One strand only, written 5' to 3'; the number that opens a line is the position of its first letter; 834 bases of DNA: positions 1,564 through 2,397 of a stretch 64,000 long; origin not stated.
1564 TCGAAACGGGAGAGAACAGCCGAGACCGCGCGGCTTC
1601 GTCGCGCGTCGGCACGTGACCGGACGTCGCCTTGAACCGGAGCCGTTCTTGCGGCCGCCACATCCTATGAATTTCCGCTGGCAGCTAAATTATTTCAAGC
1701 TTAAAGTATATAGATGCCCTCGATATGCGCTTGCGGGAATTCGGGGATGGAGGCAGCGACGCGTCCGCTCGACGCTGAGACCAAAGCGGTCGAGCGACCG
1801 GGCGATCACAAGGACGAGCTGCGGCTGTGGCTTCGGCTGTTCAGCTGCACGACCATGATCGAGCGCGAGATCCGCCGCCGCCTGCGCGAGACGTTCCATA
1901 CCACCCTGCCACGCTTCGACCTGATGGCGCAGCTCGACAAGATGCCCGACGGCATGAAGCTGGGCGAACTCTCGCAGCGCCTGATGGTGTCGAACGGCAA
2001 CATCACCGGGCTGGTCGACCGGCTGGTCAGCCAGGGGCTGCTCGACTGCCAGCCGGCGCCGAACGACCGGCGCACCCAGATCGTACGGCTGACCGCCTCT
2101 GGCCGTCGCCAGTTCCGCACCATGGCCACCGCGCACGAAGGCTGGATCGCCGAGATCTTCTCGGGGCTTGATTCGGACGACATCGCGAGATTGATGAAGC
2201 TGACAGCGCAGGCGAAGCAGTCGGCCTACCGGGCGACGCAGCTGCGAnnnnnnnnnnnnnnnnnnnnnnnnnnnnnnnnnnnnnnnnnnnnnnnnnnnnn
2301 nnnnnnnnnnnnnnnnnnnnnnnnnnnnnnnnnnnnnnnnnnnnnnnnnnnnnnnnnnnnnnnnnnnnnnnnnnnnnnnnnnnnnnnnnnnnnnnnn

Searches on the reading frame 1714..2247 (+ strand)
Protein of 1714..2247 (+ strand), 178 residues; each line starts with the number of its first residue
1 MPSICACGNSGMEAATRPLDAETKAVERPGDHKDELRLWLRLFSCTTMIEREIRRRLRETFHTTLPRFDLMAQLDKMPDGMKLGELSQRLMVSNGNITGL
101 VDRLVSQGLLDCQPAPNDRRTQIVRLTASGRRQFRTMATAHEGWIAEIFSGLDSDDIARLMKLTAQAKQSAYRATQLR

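Call 48: search_protein_families(library=ncbifam, proteins=[window:1714-2247:+], max_evalue=0.00001)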
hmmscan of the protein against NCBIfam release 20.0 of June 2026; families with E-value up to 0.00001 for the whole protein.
window:1714-2247:+ (178 aa): 9 families
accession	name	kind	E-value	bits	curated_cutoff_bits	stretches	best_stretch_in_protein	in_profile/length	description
NF045593.1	bilirub_TF_BilQ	equivalog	4.3e-12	45.9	125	1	81-169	45-133/135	bilirubin utilization transcriptional regulator BilQ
NF052438.1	TransRegRv0880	equivalog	3.9e-09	36.5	220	1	47-162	17-130/143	Rv0880 family HTH-type transcriptional regulator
NF008565.1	PRK11512.1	equivalog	7.5e-08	32.5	240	1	84-134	58-108/144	multiple antibiotic resistance transcriptional regulator MarR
NF053777.1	Saro0803TransReg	equivalog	1e-07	31.7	200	1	80-163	51-134/140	Saro_0803 family transcriptional regulator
NF050133.1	TransRegFabT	equivalog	1.8e-07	31.5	200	1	83-162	46-125/138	fatty acid biosynthesis transcriptional regulator FabT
NF052638.1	TransRegOhrRVib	equivalog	5e-07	29.5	200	1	40-141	13-111/141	transcriptional regulator OhrR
NF002926.0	PRK03573.1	equivalog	5.3e-07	29.7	120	1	70-169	36-135/144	transcriptional regulator SlyA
NF041230.1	BagL_FevM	exception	8.1e-07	29.2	230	1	64-139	39-113/145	MarR family transcriptional regulator BagL/FevM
TIGR02337.1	HpaR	equivalog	1.4e-06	28.1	121.2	1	79-165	41-127/130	homoprotocatechuate degradation operon regulator HpaR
